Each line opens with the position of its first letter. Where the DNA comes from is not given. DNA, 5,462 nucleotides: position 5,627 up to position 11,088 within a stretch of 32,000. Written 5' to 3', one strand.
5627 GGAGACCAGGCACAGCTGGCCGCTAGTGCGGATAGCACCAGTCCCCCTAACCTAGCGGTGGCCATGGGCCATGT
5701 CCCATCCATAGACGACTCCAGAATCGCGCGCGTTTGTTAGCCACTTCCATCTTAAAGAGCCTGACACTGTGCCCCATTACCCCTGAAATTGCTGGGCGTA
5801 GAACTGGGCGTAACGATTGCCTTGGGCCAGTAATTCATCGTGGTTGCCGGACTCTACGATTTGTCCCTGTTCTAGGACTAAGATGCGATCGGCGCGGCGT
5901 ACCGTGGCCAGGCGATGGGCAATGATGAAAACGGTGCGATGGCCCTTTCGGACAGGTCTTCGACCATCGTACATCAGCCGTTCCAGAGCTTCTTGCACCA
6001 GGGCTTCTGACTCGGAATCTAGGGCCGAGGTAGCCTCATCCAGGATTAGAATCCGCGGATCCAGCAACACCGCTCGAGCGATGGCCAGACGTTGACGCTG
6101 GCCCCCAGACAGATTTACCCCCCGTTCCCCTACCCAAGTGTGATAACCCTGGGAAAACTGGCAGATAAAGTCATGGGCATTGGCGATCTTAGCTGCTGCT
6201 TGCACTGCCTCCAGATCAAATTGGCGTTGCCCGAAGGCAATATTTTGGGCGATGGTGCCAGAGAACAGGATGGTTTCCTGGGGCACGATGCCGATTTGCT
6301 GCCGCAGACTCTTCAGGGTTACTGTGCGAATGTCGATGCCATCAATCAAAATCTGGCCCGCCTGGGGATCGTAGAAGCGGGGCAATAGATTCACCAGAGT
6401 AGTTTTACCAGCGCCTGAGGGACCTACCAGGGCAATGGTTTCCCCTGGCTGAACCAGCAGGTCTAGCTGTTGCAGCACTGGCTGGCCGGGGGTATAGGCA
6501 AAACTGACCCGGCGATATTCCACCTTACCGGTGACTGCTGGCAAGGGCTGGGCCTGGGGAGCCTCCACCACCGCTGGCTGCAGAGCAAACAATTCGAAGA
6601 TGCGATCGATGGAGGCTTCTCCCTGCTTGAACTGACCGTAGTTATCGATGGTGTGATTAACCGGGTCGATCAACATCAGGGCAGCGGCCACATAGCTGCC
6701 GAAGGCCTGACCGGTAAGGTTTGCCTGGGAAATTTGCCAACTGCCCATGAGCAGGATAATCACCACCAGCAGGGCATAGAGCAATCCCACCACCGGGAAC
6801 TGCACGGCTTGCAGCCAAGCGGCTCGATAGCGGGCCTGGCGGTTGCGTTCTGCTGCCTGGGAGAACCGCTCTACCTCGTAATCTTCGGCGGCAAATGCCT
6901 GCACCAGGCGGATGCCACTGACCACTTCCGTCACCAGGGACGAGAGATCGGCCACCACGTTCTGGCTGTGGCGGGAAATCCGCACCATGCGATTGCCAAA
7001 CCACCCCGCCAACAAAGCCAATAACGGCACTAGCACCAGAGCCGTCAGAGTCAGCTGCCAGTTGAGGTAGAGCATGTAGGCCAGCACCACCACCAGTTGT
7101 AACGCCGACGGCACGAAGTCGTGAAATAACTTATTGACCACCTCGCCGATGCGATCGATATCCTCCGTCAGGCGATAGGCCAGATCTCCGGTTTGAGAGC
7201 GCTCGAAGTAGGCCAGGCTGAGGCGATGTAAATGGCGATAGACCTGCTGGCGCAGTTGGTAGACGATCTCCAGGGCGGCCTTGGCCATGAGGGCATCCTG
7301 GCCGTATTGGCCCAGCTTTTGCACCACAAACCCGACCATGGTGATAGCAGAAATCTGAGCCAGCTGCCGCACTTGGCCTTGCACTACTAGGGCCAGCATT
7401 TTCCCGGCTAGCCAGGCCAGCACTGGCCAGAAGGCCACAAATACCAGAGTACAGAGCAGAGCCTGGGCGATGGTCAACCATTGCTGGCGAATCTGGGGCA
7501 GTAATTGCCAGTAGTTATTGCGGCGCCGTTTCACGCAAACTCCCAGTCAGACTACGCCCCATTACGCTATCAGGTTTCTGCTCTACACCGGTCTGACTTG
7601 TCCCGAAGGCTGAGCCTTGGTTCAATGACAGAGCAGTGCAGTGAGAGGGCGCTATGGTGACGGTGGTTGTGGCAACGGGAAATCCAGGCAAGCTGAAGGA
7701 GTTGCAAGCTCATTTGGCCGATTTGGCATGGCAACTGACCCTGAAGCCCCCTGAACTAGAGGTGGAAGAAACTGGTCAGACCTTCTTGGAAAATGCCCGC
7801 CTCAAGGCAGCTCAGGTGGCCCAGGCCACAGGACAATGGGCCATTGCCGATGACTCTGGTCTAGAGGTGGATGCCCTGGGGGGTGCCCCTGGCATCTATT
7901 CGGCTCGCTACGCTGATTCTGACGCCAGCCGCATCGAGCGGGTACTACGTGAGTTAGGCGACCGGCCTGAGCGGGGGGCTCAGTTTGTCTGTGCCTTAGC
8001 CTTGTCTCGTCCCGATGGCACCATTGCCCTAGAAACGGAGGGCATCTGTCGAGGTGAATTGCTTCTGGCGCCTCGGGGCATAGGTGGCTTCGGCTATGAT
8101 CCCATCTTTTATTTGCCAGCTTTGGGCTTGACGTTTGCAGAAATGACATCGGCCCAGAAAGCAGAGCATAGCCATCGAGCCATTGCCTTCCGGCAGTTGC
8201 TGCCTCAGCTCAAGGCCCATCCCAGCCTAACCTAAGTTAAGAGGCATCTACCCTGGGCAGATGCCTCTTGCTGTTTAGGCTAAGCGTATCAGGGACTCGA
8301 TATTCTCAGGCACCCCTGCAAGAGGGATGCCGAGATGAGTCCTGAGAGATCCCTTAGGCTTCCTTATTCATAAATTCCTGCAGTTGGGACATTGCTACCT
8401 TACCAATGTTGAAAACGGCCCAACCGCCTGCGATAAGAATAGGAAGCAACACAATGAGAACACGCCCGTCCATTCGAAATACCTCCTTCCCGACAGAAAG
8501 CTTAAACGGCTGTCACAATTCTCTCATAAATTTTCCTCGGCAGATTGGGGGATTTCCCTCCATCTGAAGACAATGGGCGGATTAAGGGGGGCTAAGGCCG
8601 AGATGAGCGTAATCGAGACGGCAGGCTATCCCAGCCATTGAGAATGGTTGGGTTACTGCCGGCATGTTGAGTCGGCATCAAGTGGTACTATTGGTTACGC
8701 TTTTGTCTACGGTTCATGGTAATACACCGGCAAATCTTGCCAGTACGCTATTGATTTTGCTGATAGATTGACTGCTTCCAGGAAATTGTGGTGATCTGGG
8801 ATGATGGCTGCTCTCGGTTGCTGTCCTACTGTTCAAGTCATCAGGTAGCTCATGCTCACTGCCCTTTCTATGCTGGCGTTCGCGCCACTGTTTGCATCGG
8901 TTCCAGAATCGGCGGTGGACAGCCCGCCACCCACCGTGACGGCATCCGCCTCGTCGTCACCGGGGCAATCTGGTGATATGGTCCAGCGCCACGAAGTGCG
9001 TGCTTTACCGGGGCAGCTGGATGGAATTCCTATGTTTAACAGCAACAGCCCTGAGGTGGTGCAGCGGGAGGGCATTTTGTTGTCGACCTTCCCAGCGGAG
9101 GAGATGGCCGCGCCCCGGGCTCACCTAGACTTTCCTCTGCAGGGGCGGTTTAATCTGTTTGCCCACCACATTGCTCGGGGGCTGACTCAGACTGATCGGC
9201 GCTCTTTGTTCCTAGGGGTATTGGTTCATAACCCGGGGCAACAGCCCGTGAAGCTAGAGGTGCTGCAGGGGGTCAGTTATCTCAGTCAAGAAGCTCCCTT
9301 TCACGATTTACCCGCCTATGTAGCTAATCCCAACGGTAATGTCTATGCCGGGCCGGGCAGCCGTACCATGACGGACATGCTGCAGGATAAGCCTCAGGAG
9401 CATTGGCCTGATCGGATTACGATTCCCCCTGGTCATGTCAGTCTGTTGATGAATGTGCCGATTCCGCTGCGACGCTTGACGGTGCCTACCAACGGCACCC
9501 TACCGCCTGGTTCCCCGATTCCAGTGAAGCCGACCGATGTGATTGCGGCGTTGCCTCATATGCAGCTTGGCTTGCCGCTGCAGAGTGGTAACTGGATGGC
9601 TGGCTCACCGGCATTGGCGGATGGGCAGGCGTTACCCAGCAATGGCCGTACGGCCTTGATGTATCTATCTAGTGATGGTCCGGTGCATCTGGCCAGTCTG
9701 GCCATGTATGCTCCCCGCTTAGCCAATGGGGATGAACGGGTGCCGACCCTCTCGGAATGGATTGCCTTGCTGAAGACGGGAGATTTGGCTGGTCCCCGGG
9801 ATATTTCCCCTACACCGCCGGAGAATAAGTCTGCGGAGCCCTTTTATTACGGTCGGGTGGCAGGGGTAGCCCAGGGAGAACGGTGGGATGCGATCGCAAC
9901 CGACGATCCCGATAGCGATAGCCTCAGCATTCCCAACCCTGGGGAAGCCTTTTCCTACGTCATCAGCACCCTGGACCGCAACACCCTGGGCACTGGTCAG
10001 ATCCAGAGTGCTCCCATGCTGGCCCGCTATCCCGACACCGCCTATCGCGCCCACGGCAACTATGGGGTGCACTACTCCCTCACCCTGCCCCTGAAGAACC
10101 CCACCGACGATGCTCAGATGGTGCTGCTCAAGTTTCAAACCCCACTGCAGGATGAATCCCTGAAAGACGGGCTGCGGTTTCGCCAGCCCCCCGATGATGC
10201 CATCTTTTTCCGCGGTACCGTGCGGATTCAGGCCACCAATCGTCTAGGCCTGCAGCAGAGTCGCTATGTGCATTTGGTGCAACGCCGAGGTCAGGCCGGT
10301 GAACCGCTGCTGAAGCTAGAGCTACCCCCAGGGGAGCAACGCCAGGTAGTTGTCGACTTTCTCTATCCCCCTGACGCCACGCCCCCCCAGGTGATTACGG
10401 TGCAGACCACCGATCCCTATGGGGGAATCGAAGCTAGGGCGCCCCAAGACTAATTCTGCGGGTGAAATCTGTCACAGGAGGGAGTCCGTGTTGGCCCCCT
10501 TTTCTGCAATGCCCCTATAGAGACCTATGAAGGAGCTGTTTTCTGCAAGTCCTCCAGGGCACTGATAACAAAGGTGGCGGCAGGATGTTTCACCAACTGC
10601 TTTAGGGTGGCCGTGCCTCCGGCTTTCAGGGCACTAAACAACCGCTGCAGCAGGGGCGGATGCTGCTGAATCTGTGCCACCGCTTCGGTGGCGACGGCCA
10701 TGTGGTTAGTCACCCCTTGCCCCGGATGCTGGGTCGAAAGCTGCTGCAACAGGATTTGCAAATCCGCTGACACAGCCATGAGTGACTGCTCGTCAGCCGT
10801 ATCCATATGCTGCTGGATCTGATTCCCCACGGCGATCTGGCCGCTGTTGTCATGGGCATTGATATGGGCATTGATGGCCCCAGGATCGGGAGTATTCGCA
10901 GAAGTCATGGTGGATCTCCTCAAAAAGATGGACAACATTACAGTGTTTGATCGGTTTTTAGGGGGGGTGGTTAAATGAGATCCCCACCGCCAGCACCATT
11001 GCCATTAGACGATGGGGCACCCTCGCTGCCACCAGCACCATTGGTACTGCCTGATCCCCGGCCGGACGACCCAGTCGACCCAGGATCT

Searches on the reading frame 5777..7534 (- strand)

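Call 109: search_protein_families(library=pfam, proteins=[window:5777-7534:-], max_evalue=0.00001)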
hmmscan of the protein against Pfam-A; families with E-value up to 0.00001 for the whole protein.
window:5777-7534:- (585 aa): 2 families
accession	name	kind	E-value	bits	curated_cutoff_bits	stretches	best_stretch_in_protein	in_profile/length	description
PF00664.28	ABC_membrane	-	1.8e-47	162.8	28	1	25-289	4-271/274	ABC transporter transmembrane region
PF00005.33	ABC_tran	-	1.6e-34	119.9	25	1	354-503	1-137/137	ABC transporter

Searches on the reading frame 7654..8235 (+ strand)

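Call 109: search_protein_families(library=pfam, proteins=[window:7654-8235:+], max_evalue=0.00001)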
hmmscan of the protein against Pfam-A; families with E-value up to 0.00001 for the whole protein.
window:7654-8235:+ (193 aa): 1 family
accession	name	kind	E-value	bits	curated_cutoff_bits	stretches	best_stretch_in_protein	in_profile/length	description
PF01725.21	Ham1p_like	-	7.5e-61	205.7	22.5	1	4-184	1-185/186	Ham1 family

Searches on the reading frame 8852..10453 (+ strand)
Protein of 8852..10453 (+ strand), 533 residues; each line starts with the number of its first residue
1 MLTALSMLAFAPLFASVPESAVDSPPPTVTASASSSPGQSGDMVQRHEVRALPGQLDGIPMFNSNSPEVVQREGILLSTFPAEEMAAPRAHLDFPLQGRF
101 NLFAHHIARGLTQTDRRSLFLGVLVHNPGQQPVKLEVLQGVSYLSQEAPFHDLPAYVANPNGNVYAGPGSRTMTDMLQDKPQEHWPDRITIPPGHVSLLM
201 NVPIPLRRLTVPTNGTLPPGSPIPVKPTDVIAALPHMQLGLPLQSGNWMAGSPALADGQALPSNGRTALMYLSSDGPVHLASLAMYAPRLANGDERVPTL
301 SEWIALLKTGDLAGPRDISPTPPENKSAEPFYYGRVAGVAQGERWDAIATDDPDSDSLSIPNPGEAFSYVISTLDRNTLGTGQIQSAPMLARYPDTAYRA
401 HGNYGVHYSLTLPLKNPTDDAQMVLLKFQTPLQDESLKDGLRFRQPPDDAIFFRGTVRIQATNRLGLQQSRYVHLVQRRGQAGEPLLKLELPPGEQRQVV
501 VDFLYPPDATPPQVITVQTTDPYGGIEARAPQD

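Call 7: search_protein_families(library=pfam, proteins=[window:8852-10453:+], max_evalue=0.1)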
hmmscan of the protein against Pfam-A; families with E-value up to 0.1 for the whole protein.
window:8852-10453:+ (533 aa): 1 family
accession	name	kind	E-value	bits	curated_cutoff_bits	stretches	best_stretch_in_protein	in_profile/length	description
PF11850.13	DUF3370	-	1.5e-185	617.5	25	1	48-519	2-422/422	Protein of unknown function (DUF3370)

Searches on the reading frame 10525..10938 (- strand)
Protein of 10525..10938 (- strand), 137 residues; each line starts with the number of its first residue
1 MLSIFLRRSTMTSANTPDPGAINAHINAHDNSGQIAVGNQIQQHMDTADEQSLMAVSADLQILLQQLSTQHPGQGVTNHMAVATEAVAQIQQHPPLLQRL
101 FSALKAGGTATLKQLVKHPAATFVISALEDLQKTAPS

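Call 7: search_protein_families(library=pfam, proteins=[window:10525-10938:-], max_evalue=0.1)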
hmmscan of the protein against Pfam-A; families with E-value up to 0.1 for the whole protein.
window:10525-10938:- (137 aa): 0 families

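Call 10: find_homologous_proteins(query=window:10528-10908:-, max_evalue=0.001)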
Query seq(127 aa) (127 aa): 2 proteins with E <= 0.001 among 40 candidates.
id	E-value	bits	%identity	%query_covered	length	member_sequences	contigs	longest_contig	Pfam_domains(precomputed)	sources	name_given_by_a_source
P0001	3.1e-73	261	100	100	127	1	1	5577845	-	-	-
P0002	3.8e-55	203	80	100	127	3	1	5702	-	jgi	-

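Call 16: find_encoding_contigs(protein=P0002, flank=10000)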
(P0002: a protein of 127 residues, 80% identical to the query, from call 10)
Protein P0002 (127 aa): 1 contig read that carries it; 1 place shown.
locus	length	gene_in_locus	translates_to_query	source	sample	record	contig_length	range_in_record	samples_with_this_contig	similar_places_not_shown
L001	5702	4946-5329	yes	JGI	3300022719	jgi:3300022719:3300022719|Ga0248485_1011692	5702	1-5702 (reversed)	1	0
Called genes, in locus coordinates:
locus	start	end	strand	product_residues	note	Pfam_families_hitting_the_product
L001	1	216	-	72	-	?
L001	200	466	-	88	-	PF00107:ADH_zinc_N (weak)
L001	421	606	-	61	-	-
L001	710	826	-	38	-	-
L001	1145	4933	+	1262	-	PF17803:Cadherin_4, PF17892:Cadherin_5, PF17963:Big_9, PF17803:Cadherin_4, PF17892:Cadherin_5, PF17963:Big_9, PF17963:Big_9, PF17892:Cadherin_5, +9 more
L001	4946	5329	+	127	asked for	-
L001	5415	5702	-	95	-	?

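Call 28: search_protein_representatives(protein=P0001)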
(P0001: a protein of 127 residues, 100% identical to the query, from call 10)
Query: 127 residues. Proteins with E-value up to 0.001 (for the whole library): 658; up to 1e-10: 145; up to 1e-30: 1. The best 150 are listed.
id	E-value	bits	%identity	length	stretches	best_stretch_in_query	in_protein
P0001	1.0e-73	260.9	100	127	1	1-127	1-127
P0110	6.2e-20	87.8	46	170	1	18-126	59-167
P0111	1.9e-18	83.0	51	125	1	41-124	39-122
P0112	2.3e-18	82.8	45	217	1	20-124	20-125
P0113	2.8e-18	82.5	41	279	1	18-125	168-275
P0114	2.8e-18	82.5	46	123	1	14-123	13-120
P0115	5.6e-18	81.5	43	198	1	17-125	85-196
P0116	8.6e-18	80.9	45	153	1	34-127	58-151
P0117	1.5e-17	80.1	44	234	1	23-124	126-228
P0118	3.4e-17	79.0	41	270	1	18-126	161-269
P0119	4.6e-17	78.6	49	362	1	14-124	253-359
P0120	4.8e-17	78.5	46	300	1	35-125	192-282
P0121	8.7e-17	77.7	41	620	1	18-124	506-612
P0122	8.7e-17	77.7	43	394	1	25-125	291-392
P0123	8.9e-17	77.6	43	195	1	9-124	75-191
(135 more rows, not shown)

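Call 37: search_protein_families(library=pfam, proteins=[window:10528-10908:-], max_evalue=1)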
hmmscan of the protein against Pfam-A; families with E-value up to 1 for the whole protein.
seq(127 aa): 1 family
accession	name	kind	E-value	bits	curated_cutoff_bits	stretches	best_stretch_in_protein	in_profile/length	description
PF09280.16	XPC-binding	-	0.94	9.6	26.4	0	79-110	16-47/57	XPC-binding domain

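Call 38: search_protein_families(library=ncbifam, proteins=[window:10528-10908:-], max_evalue=1)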
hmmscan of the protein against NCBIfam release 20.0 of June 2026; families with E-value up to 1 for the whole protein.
seq(127 aa): 0 families

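Call 46: search_protein_families(library=pfam, alignment_id=A3, max_evalue=0.001)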
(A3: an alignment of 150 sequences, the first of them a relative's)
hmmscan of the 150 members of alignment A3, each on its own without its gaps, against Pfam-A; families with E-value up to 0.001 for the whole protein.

A. member 1, P0001 (127 aa): 0 families

B. families by the number of members that match (of 150 scanned): 37 families (the first 25 are shown)
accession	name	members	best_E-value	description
PF00805.28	Pentapeptide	30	1.5e-79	Pentapeptide repeats (8 copies)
PF13599.13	Pentapeptide_4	30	6.1e-34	Pentapeptide repeat region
PF13576.12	Pentapeptide_3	27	3.2e-25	Pentapeptide repeats (9 copies)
PF25296.1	Decapeptide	14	2.7e-12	Decapeptide repeat region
PF01381.28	HTH_3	4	4.2e-08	Helix-turn-helix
PF12770.12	CHAT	3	6e-13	CHAT domain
PF25497.1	COR-B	2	1.8e-46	C-terminal of Roc, COR-B domain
PF12840.13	HTH_20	2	2.3e-05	Helix-turn-helix domain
PF14947.12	HTH_45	2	2.9e-05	Winged helix-turn-helix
PF10711.15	DUF2513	2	0.00018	Hypothetical protein (DUF2513)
PF13443.12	HTH_26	2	0.00027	Cro/C1-type HTH DNA-binding domain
PF00069.31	Pkinase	1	2.6e-36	Protein kinase domain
PF13676.11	TIR_2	1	1.3e-27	TIR domain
PF19955.5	EAD1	1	4.4e-26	Effector-associated domain 1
PF20694.2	TRADD-like_N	1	6.3e-17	TRADD-like N-terminal domain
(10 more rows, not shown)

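Call 63: predict_structure(alignment_id=A3)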
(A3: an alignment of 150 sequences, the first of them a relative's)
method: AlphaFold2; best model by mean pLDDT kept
length: 127 residues; sequences in the alignment: 150
mean_pLDDT: 79.0   pTM: 0.65
mean pLDDT of the five models: 79.0, 77.9, 76.4, 76.3, 75.7
residues with pLDDT >= 90: 79; 70-90: 10; 50-70: 8; < 50: 30
segments of 3 or more residues with pLDDT < 50: 1-4, 10-35
pLDDT, mean of each block of 10 residues (from residue 1): 49 42 41 56 93 96 92 97 95 93 95 97 83
secondary structure, 60 per line:
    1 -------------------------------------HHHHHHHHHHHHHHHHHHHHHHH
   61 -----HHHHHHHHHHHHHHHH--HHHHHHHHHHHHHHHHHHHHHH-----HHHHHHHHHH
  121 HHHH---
elements in order: H38-60 H66-81 H84-105 H111-124

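Call 68: fold_search(model_id=the predicted structure, library=pdb)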
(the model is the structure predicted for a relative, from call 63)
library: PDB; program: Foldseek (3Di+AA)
matches with E <= 10: 206; with E <= 0.001: 0
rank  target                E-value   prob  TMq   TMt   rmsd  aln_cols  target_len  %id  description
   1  5hyn_H                8.2e-01  0.38  0.33  0.34  11.7       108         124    8  Structure of Human Polycomb Repressive Complex 2 (PRC2) with oncogenic histone H3K27M peptide (released 2016-05-11)
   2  5ij7_S                9.6e-01  0.35  0.34  0.34  11.9       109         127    8  Structure of Hs/AcPRC2 in complex with a pyridone inhibitor (released 2016-05-04)
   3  1pvp_A                1.1e+00  0.35  0.33  0.16   7.4       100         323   10  BASIS FOR A SWITCH IN SUBSTRATE SPECIFICITY: CRYSTAL STRUCTURE OF SELECTED VARIANT OF CRE SITE-SPECIFIC RECOMBINASE, A (released 2004-02-17)
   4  5ij7_T                1.1e+00  0.33  0.34  0.34  11.7       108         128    8  Structure of Hs/AcPRC2 in complex with a pyridone inhibitor (released 2016-05-04)
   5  4cih_C                1.3e+00  0.18  0.29  0.26  11.5       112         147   12  Structure of LntA-K180D-K181D from Listeria monocytogenes (released 2014-02-05)
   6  5u91_B                1.4e+00  0.11  0.22  0.11  11.4       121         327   11  Crystal structure of Tre/loxLTR complex (released 2017-07-26)
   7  9k7w_A                1.5e+00  0.13  0.23  0.29   9.9        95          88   12  Crystal structure of designed nickel-induced homotrimer C3-Ni1-HH*3-18 (released 2025-10-29)
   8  9k7w_E                1.6e+00  0.16  0.26  0.34  10.1        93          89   13  Crystal structure of designed nickel-induced homotrimer C3-Ni1-HH*3-18 (released 2025-10-29)
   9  8xr6_Q                1.6e+00  0.11  0.24  0.22  18.9       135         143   13  Cryo-EM structure of cryptophyte photosystem II (released 2024-06-19)
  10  1pvr_A                1.7e+00  0.21  0.30  0.16   7.0       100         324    9  BASIS FOR A SWITCH IN SUBSTRATE SPECIFICITY: CRYSTAL STRUCTURE OF SELECTED VARIANT OF CRE SITE-SPECIFIC RECOMBINASE, L (released 2004-02-17)
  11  6zv4_MODEL_1_A        1.7e+00  0.20  0.26  0.28   6.9        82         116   11  Human TFIIS N-terminal domain in complex with IWS1 (released 2021-12-01)
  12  2hof_A                1.7e+00  0.20  0.30  0.16   7.8        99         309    9  Crystal structure of the pre-cleavage synaptic complex in the cre-loxp site-specific recombination (released 2007-06-26)
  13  9a0j_G                1.9e+00  0.08  0.20  0.05  13.9       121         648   18  Deep learning enables the atomic structure determination of the Fanconi Anemia core complex from cryoEM (released 2020-09-15)
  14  9dbu                  2.0e+00  0.18  0.30  0.34   7.6        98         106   10  Apo Structure of Computationally Designed Homotetramer PW1 (released 2025-08-27)
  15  4hz4                  2.0e+00  0.08  0.21  0.14  13.2       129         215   14  Crystal structure of glutathione s-transferase b4xh91 (target efi-501787) from actinobacillus pleuropneumoniae (released 2012-11-28)
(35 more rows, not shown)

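Call 97: search_protein_families(library=padloc, proteins=[P0001], max_evalue=0.01)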
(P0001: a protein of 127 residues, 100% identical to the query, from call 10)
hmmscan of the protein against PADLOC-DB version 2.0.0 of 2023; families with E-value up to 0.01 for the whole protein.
P0001 (127 aa): 0 families
